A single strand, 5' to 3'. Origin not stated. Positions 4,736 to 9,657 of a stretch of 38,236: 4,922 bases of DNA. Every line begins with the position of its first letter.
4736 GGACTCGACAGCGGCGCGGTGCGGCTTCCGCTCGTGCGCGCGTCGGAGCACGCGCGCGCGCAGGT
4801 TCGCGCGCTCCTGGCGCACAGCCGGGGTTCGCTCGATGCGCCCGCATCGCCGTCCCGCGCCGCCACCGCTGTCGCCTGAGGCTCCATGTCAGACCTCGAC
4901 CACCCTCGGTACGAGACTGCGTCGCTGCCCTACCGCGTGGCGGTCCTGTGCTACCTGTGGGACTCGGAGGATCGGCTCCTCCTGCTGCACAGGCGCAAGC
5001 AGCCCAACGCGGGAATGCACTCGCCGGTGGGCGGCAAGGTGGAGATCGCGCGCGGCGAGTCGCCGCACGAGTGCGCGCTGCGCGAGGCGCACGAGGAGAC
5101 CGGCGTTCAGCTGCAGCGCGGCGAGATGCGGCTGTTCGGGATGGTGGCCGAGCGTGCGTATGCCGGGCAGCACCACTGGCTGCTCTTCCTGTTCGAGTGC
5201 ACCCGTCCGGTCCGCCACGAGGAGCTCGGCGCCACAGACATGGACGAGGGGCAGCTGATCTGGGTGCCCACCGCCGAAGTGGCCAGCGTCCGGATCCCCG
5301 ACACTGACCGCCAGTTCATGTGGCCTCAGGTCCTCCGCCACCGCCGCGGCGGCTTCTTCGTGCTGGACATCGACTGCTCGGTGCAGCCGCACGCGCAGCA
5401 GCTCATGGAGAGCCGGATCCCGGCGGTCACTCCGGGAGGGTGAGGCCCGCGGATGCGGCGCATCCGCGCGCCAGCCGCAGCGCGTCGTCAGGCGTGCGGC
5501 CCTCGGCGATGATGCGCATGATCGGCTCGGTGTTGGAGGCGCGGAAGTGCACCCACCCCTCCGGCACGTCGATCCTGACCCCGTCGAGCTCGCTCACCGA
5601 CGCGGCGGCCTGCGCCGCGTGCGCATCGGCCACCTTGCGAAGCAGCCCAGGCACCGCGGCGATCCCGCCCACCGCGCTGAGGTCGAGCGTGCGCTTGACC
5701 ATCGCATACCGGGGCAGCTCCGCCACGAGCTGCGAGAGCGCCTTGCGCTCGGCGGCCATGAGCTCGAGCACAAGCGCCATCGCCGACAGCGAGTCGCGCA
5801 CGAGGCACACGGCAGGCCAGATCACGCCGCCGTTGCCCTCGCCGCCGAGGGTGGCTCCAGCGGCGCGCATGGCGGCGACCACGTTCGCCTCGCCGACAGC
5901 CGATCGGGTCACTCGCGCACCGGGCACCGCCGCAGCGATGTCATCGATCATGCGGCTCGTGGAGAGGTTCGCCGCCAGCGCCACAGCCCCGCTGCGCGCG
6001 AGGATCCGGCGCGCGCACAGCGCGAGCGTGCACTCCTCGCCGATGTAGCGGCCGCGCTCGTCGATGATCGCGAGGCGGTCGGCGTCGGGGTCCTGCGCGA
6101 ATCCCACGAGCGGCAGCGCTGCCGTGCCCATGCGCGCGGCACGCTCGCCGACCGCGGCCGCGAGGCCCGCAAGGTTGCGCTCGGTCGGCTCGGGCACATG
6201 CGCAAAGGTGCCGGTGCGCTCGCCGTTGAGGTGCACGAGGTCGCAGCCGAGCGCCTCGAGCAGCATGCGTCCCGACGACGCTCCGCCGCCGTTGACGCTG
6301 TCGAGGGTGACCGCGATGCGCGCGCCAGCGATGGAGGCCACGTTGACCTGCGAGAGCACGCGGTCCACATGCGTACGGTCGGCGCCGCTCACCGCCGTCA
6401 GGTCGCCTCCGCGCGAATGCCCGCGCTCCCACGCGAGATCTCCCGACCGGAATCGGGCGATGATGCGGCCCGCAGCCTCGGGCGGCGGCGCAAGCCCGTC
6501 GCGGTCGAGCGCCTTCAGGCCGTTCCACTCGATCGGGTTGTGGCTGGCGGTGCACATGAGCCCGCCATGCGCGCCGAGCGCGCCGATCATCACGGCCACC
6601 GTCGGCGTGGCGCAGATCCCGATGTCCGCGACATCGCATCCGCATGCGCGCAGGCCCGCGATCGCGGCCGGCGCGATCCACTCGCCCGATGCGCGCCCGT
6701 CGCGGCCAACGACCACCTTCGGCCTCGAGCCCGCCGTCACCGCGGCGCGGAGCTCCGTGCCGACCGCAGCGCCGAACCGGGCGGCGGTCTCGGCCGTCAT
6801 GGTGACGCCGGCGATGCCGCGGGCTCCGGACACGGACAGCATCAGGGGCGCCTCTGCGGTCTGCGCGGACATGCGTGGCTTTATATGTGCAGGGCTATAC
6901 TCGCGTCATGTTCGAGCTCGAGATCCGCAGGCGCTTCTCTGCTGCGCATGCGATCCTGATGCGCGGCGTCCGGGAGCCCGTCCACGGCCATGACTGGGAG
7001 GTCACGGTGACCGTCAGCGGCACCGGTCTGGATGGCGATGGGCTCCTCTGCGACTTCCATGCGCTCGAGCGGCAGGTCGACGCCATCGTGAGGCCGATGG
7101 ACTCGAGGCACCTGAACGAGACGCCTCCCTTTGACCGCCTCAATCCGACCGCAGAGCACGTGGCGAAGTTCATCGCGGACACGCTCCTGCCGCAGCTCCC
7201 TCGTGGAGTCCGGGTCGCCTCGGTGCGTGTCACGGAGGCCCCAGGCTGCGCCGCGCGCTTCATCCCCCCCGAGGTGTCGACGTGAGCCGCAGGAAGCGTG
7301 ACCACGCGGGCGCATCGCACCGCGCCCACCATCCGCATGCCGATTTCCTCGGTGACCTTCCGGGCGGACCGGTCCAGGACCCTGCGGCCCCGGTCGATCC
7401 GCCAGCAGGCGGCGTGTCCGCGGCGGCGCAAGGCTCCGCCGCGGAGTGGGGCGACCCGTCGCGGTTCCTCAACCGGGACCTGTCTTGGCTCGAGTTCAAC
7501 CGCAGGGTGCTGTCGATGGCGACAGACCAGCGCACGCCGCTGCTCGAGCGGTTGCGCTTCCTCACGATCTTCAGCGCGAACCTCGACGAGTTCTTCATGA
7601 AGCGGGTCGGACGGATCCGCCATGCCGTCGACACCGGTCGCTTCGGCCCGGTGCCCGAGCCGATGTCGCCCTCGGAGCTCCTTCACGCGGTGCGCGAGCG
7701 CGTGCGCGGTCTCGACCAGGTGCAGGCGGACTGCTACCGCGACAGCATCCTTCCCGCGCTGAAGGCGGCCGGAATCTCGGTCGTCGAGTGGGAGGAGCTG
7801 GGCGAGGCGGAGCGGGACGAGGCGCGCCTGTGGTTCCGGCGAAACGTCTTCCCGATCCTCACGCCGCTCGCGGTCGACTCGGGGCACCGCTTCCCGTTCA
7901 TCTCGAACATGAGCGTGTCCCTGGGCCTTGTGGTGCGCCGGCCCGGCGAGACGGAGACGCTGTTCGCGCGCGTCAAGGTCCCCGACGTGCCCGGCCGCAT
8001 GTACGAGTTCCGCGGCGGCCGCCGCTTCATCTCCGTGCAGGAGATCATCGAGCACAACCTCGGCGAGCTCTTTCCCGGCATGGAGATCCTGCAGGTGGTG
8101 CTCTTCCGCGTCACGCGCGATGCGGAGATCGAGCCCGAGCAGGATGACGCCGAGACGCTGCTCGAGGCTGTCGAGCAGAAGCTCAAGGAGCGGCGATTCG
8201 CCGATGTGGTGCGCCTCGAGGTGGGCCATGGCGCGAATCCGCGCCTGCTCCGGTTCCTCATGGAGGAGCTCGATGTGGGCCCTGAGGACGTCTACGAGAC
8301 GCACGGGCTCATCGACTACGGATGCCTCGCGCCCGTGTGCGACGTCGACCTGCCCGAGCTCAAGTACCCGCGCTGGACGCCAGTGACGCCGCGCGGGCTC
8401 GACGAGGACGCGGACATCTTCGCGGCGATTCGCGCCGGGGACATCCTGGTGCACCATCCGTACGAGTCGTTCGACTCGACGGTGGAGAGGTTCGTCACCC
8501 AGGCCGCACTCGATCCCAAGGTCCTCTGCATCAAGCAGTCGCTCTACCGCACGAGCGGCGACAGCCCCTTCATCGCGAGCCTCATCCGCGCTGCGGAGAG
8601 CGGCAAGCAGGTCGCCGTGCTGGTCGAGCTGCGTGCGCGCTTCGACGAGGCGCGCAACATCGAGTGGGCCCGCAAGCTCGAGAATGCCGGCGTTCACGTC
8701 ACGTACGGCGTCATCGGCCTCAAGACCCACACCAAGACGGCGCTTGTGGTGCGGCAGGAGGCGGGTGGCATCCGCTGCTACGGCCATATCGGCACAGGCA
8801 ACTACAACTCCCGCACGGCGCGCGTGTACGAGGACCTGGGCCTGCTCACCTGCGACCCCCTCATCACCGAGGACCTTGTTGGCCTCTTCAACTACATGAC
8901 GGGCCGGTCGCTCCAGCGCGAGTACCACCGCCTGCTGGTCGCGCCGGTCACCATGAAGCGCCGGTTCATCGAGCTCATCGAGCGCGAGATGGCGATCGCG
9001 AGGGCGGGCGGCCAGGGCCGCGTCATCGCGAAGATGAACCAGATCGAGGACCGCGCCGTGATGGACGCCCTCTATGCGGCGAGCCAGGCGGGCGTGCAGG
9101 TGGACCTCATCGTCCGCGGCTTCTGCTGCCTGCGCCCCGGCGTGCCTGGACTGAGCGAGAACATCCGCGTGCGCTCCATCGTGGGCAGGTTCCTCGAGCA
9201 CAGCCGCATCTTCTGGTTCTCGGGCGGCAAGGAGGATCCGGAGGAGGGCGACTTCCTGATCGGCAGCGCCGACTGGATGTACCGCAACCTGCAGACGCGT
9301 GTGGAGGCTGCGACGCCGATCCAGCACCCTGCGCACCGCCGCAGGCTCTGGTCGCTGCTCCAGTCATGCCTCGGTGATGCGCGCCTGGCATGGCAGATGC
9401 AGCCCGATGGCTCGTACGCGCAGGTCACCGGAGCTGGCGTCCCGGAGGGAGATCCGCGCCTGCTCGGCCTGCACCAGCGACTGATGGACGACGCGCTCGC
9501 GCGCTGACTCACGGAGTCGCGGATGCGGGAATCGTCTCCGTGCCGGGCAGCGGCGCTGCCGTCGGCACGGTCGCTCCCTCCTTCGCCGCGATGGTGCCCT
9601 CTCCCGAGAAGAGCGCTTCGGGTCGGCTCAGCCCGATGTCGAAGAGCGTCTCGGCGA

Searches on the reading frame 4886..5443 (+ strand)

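Call 8: search_protein_families(library=pfam, proteins=[window:4886-5443:+], max_evalue=0.01)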
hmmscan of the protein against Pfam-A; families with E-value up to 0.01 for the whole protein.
window:4886-5443:+ (185 aa): 2 families
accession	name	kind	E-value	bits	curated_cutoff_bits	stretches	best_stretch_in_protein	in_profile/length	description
PF00293.34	NUDIX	-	9.7e-19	68.1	21.1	1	16-142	2-128/134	NUDIX domain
PF14815.12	NUDIX_4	-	0.00097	19.4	35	1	22-144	3-110/113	NUDIX domain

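Call 9: search_protein_families(library=ncbifam, proteins=[window:4886-5443:+], max_evalue=0.01)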
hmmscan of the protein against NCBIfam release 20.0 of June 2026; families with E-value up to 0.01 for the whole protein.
window:4886-5443:+ (185 aa): 12 families
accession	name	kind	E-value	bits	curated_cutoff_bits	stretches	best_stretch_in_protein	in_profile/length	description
NF006961.0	PRK09438.1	equivalog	9.3e-07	28.4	103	1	18-98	9-85/151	dihydroneopterin triphosphate diphosphatase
NF006530.0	PRK08999.1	equivalog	1.1e-05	24.6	245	1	23-142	12-122/315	Nudix family hydrolase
NF041652.1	Nud_hyd_Dein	equivalog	3.2e-05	24.2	200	1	26-78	22-76/152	Nudix hydrolase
NF001938.0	PRK00714.1-5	equivalog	7.8e-05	22.1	116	1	10-75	6-75/172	RNA pyrophosphohydrolase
TIGR02705.1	nudix_YtkD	equivalog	9.2e-05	22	154.4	1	15-76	24-76/156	RNA deprotection pyrophosphohydrolase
NF001299.0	PRK00241.1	equivalog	0.00016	21.3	158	1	19-77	137-191/263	NAD(+) diphosphatase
NF007834.0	PRK10546.1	equivalog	0.0014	18.4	156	1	23-80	9-65/135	pyrimidine (deoxy)nucleoside triphosphate diphosphatase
TIGR00586.1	mutt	equivalog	0.0024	17.9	97.9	1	46-81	35-68/129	8-oxo-dGTP diphosphatase MutT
TIGR00052.1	TIGR00052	subfamily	0.0028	17.3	79.55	1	54-78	89-113/188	nudix-type nucleoside diphosphatase, YffH/AdpP family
NF008044.0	PRK10776.1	equivalog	0.0029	17.5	148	1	42-87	30-71/130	8-oxo-dGTP diphosphatase MutT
NF003787.0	PRK05379.1-4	equivalog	0.003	16.6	449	1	28-96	218-290/346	bifunctional nicotinamide-nucleotide adenylyltransferase/Nudix hydroxylase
NF003788.0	PRK05379.1-5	equivalog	0.0036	16.6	354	1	30-133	225-330/351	bifunctional nicotinamide-nucleotide adenylyltransferase/Nudix hydroxylase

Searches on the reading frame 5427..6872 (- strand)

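Call 8: search_protein_families(library=pfam, proteins=[window:5427-6872:-], max_evalue=0.01)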
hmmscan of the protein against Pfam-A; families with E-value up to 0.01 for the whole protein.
window:5427-6872:- (481 aa): 4 families
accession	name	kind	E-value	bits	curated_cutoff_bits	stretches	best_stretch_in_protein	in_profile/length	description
PF02878.22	PGM_PMM_I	-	4.6e-34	117.5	22.5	1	15-145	7-135/138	Phosphoglucomutase/phosphomannomutase, alpha/beta/alpha domain I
PF02880.22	PGM_PMM_III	-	1.4e-19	70.7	20.7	1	282-387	5-113/115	Phosphoglucomutase/phosphomannomutase, alpha/beta/alpha domain III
PF02879.22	PGM_PMM_II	-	1.9e-14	54.5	29.3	1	168-274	3-103/103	Phosphoglucomutase/phosphomannomutase, alpha/beta/alpha domain II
PF00408.26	PGM_PMM_IV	-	5.6e-07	30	23.1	1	414-468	12-62/68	Phosphoglucomutase/phosphomannomutase, C-terminal domain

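Call 9: search_protein_families(library=ncbifam, proteins=[window:5427-6872:-], max_evalue=0.01)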
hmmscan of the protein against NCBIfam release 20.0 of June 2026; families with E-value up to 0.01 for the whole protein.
window:5427-6872:- (481 aa): 7 families
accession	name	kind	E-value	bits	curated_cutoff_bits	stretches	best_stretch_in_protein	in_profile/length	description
TIGR03990.1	Arch_GlmM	equivalog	1.2e-128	429.7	439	1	11-469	3-438/444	phosphoglucosamine mutase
TIGR01455.1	glmM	equivalog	4.7e-56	190.3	447.55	1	16-467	5-432/442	phosphoglucosamine mutase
NF007088.0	PRK09542.1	equivalog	2.5e-49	168.5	618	1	16-467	16-445/456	phosphomannomutase/phosphoglucomutase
NF046027.1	PhglucPhmanMutPgmG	equivalog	7.8e-47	160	600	1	17-467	15-442/460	phosphoglucomutase/phosphomannomutase PgmG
NF011943.0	PRK15414.1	subfamily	2e-27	96.3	801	1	18-460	13-438/456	phosphomannomutase CpsG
NF005737.0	PRK07564.1-1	equivalog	1.6e-07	30.4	378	1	52-114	52-117/543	alpha-D-glucose phosphate-specific phosphoglucomutase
TIGR01132.1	pgm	equivalog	1.7e-05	23.4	778.05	1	11-353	41-400/546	phosphoglucomutase (alpha-D-glucose-1,6-bisphosphate-dependent)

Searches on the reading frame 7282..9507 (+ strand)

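Call 8: search_protein_families(library=pfam, proteins=[window:7282-9507:+], max_evalue=0.01)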
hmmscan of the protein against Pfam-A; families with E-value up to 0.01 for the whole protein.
window:7282-9507:+ (741 aa): 5 families
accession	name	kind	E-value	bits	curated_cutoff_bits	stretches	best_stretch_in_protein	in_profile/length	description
PF17941.7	PP_kinase_C_1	-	4.4e-70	235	25.7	1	378-543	1-165/167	Polyphosphate kinase C-terminal domain 1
PF13090.12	PP_kinase_C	-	8.7e-61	204.8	25.8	1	551-716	1-162/172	Polyphosphate kinase C-terminal domain 2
PF02503.22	PP_kinase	-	4.7e-54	183.3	31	1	177-349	2-180/183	Polyphosphate kinase middle domain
PF13089.11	PP_kinase_N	-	4.1e-34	117.5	23.8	1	62-167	1-106/107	Polyphosphate kinase N-terminal domain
PF13091.12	PLDc_2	-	6.8e-10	39.3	27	2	427-538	22-130/132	PLD-like domain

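Call 9: search_protein_families(library=ncbifam, proteins=[window:7282-9507:+], max_evalue=0.01)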
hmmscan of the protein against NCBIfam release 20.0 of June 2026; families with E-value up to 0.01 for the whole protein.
window:7282-9507:+ (741 aa): 12 families
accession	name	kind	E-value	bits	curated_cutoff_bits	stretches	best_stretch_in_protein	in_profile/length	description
NF003921.0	PRK05443.2-2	subfamily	1.9e-277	922.4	701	1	52-717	13-677/707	RNA degradosome polyphosphate kinase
NF003922.0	PRK05443.2-3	equivalog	3.1e-262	871.8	981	1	58-718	48-711/735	RNA degradosome polyphosphate kinase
TIGR03705.1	poly_P_kin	equivalog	5.9e-236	785.1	465.85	1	61-716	1-657/673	polyphosphate kinase 1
NF003919.0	PRK05443.1-4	equivalog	1.1e-221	738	908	1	53-716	19-687/730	RNA degradosome polyphosphate kinase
NF003920.0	PRK05443.2-1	equivalog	4.9e-221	735.8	935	1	57-718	7-674/719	RNA degradosome polyphosphate kinase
NF003918.0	PRK05443.1-2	subfamily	1.4e-213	710.9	691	1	55-716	10-675/697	RNA degradosome polyphosphate kinase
NF003924.0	PRK05443.3-2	equivalog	2.6e-187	624.4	1058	1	58-716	5-654/699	RNA degradosome polyphosphate kinase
NF003927.0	PRK05443.3-6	equivalog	1.3e-148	496.5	1042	1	63-716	8-664/717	RNA degradosome polyphosphate kinase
NF003917.0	PRK05443.1-1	subfamily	1.6e-139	466.4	470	1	61-700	6-646/689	RNA degradosome polyphosphate kinase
NF003923.0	PRK05443.3-1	equivalog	3.1e-138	462.1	1116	1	61-703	6-654/692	RNA degradosome polyphosphate kinase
NF003926.0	PRK05443.3-4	equivalog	1.5e-124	416.8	1391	1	61-717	3-656/675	RNA degradosome polyphosphate kinase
NF003925.0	PRK05443.3-3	equivalog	2e-113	379.9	707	1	61-689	11-640/688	RNA degradosome polyphosphate kinase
